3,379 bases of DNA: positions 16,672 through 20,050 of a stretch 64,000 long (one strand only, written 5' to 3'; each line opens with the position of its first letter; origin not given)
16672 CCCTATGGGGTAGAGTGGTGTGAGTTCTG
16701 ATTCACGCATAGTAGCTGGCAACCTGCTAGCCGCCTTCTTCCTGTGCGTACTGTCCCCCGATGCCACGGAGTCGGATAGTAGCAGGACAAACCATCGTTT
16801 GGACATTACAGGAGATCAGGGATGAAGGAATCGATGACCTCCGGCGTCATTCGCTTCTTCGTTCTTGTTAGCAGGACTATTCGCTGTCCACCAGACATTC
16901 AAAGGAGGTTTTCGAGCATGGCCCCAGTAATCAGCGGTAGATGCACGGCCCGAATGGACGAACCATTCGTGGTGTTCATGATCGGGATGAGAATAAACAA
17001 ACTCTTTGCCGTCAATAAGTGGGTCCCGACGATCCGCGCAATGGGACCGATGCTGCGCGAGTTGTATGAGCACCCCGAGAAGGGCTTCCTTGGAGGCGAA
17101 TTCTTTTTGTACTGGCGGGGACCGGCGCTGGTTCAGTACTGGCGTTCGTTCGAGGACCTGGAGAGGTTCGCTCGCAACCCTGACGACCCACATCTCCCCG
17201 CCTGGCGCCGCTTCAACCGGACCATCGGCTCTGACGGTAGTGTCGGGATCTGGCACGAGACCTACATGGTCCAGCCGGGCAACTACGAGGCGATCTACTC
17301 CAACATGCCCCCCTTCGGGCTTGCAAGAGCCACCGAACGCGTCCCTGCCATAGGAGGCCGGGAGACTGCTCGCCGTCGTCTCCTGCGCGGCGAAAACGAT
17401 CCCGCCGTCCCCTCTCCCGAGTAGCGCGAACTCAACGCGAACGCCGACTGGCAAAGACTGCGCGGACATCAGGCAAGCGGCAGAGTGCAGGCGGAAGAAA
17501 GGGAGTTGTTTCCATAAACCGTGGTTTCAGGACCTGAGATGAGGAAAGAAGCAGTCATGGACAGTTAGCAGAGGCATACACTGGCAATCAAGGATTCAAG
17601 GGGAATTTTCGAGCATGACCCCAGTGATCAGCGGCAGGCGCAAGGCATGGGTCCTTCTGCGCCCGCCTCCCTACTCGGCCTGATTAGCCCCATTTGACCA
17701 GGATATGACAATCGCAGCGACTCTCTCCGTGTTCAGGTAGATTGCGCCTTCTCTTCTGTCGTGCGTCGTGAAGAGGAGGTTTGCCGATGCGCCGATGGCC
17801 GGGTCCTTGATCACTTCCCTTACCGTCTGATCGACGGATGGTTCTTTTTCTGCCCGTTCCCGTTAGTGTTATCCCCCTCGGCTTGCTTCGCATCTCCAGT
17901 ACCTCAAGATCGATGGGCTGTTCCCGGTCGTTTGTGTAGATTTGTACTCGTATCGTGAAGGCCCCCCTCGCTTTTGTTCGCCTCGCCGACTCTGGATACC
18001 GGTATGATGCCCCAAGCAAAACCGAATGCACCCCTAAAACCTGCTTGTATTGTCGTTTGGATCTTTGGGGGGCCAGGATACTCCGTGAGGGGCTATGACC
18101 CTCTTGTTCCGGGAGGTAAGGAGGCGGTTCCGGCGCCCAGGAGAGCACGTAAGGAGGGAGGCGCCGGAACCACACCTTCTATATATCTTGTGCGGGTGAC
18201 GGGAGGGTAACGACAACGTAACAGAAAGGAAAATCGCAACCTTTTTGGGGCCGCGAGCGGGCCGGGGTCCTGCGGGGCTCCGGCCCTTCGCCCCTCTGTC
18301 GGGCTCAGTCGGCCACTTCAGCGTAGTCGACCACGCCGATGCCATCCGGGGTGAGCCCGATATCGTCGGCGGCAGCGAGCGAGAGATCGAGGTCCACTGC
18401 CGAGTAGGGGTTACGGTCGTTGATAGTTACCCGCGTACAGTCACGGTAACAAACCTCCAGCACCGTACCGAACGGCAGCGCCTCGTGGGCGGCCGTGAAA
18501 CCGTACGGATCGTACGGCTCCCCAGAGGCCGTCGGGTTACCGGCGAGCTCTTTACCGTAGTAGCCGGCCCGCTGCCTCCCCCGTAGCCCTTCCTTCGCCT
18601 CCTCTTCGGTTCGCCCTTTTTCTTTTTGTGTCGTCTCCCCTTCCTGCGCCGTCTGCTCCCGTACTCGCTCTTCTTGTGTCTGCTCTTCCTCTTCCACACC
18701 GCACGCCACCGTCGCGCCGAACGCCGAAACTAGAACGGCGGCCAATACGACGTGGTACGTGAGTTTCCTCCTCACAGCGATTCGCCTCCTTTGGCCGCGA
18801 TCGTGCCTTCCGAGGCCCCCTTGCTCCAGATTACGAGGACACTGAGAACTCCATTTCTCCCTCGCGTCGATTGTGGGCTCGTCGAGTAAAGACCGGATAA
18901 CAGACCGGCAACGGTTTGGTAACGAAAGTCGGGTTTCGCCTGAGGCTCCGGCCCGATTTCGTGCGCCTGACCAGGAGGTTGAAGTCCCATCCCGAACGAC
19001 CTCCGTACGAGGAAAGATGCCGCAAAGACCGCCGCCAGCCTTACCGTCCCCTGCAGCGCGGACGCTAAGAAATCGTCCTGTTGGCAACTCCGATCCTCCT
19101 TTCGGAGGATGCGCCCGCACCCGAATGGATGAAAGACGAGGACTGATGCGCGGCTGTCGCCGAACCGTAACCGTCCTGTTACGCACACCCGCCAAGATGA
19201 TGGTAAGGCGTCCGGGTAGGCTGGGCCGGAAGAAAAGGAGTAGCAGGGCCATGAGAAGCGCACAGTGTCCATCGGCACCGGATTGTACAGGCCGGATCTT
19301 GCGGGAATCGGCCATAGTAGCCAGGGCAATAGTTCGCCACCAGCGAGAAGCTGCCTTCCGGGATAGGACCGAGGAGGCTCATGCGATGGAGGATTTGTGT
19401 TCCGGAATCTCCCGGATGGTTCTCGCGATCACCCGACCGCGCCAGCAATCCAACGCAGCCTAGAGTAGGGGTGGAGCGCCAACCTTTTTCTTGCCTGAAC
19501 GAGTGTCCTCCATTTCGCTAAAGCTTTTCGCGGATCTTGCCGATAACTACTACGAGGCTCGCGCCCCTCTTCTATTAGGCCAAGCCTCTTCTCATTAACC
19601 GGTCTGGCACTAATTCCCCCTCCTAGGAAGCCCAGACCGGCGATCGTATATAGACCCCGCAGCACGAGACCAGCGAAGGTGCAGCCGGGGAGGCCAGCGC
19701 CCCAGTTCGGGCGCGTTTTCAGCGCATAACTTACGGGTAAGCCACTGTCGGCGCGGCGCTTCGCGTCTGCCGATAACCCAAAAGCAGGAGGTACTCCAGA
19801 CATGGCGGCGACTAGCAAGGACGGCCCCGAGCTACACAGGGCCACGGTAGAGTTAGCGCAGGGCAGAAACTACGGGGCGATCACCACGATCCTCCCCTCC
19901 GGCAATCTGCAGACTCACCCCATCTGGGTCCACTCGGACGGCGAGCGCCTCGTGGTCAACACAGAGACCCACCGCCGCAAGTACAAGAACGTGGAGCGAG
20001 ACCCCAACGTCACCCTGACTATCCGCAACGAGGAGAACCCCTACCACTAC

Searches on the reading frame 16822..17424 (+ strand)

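Call 12: search_protein_families(library=pfam, proteins=[window:16822-17424:+], max_evalue=0.01)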
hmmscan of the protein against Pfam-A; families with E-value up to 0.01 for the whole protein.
window:16822-17424:+ (200 aa): 2 families
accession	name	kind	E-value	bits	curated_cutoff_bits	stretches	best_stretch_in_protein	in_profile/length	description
PF13826.12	Monooxy_af470-like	-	2.1e-45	154.3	25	1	49-167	1-118/118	Monooxygenase af470-like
PF13816.12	Dehydratase_hem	-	0.0035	17.2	25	1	104-161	244-303/310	Haem-containing dehydratase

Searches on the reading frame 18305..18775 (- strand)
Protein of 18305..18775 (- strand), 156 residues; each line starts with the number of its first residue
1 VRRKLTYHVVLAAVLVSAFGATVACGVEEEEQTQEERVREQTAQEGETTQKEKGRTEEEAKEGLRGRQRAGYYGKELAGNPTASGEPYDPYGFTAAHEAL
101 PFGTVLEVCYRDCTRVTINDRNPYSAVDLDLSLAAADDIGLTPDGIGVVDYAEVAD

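Call 12: search_protein_families(library=pfam, proteins=[window:18305-18775:-], max_evalue=0.01)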
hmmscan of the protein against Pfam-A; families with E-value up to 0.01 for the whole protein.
window:18305-18775:- (156 aa): 1 family
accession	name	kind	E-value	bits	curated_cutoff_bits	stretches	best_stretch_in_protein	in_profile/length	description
PF03330.24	DPBB_1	-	6.5e-14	52.4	28.8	1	70-151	6-83/83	Lytic transglycolase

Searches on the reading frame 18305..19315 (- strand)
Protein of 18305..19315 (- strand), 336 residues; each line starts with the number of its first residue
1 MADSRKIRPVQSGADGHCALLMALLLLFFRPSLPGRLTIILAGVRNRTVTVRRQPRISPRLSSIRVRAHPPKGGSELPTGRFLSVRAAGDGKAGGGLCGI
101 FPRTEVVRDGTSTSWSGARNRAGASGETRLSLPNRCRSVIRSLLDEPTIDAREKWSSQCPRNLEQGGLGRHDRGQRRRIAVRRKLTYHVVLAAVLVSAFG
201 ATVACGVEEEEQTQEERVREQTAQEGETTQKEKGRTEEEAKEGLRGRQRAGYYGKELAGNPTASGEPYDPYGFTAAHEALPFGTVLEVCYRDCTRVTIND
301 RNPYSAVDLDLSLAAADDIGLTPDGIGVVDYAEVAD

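Call 12: search_protein_families(library=pfam, proteins=[window:18305-19315:-], max_evalue=0.01)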
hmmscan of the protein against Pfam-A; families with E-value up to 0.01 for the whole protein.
window:18305-19315:- (336 aa): 1 family
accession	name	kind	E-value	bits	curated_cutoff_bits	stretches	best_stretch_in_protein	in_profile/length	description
PF03330.24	DPBB_1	-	2.4e-13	50.5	28.8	1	251-331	7-83/83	Lytic transglycolase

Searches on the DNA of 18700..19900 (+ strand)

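Call 4: search_rna_families(source=window, start=18700, end=19900, threshold=evalue, max_evalue=10, show_alignments=3)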
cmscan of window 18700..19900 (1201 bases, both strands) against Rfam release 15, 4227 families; matches with E-value up to 10: 1.
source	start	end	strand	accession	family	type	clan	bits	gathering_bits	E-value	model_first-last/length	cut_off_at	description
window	19270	19314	-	RF01119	sR32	Gene; snRNA; snoRNA; CD-box;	-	12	40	2.6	15-57/57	no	Small nucleolar RNA sR32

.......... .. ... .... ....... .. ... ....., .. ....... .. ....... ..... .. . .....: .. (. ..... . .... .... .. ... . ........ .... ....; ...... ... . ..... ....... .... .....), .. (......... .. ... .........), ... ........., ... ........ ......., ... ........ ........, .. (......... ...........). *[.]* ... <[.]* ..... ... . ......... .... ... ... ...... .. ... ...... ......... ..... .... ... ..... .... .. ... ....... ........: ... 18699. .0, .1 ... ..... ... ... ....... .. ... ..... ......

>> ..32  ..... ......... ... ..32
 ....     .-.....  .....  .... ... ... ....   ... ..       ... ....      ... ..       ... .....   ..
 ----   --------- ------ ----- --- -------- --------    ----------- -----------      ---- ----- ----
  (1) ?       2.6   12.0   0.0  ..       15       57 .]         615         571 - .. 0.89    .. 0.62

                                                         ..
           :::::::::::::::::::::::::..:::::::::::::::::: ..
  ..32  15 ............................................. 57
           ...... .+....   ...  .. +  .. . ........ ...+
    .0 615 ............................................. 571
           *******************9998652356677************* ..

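Call 44: search_dna_similar(query=window:19040-19556:+, collection=plasmids, mode=distant, max_evalue=0.001)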
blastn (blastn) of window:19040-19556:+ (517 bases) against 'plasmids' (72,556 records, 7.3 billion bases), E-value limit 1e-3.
No match.

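Call 45: search_dna_similar(query=window:19040-19556:+, collection=phages, mode=distant, max_evalue=0.001)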
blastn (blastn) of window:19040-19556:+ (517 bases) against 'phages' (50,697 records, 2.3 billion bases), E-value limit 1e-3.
No match.

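Call 78: search_rna_families(sources=[L054, L023, L025, L027, L028, L029, L030], threshold=evalue, max_evalue=1)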
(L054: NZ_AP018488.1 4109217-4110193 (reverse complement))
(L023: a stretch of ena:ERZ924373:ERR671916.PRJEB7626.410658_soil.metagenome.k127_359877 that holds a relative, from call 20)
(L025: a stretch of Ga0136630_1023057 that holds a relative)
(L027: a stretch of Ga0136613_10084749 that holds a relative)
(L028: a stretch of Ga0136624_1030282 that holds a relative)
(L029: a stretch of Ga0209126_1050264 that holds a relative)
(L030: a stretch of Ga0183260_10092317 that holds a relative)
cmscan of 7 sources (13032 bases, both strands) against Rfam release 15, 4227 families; matches with E-value up to 1: 4.
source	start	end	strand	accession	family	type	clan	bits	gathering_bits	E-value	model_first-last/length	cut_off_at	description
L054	301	677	+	RF00010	RNaseP_bact_a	Gene; ribozyme;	CL00002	318.6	100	3.4e-104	1-367/367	no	Bacterial RNase P class A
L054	621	718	+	RF01772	rnk_pseudo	Cis-reg; leader;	-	26.7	55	0.48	1-108/108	no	Pseudomonas rnk leader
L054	633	711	+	RF02144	rsmX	Gene;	CL00106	23.9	56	0.5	1-114/114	no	rsmX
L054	798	823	+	RF00195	RsmY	Gene; sRNA;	CL00106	20.4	57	0.2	96-121/121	no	RsmY RNA family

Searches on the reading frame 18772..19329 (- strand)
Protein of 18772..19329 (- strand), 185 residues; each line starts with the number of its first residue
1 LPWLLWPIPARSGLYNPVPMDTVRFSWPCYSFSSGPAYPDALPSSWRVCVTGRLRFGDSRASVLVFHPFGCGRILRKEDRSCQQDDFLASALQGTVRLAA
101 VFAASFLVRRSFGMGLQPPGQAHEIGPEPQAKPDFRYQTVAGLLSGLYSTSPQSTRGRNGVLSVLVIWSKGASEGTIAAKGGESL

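Call 12: search_protein_families(library=pfam, proteins=[window:18772-19329:-], max_evalue=0.01)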
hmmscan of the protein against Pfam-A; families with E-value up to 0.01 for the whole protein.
window:18772-19329:- (185 aa): 0 families

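Call 19: find_homologous_proteins(query=window:18772-19329:-, max_evalue=0.001)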
Query window:18772-19329:- (185 aa): 1 proteins with E <= 0.001 among 246 candidates.
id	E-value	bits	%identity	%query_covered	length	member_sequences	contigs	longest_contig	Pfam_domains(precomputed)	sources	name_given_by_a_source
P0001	3.0e-25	107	72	41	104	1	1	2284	-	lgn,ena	-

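Call 20: find_encoding_contigs(protein=P0001, flank=3000, max_places=10)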
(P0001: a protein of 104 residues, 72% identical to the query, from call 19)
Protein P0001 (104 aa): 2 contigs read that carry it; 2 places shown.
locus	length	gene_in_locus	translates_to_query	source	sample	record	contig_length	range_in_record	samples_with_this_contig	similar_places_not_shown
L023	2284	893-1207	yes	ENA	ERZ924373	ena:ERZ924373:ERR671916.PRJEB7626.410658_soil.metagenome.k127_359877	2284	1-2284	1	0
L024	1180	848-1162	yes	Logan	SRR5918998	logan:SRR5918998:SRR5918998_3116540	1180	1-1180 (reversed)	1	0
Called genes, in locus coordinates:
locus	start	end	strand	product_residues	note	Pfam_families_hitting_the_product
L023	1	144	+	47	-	?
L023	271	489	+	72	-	-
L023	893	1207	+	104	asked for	-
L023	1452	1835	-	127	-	PF07883:Cupin_2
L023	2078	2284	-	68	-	?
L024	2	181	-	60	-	?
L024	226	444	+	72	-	-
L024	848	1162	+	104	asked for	-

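Call 26: search_protein_families(library=pfam, proteins=[L023:271-489:+, P0001], max_evalue=10)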
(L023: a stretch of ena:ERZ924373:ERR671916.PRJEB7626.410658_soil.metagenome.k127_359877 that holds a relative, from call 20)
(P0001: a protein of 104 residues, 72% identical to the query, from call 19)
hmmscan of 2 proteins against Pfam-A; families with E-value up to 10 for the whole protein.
L023:271-489:+ (72 aa): 0 families

P0001 (104 aa): 0 families
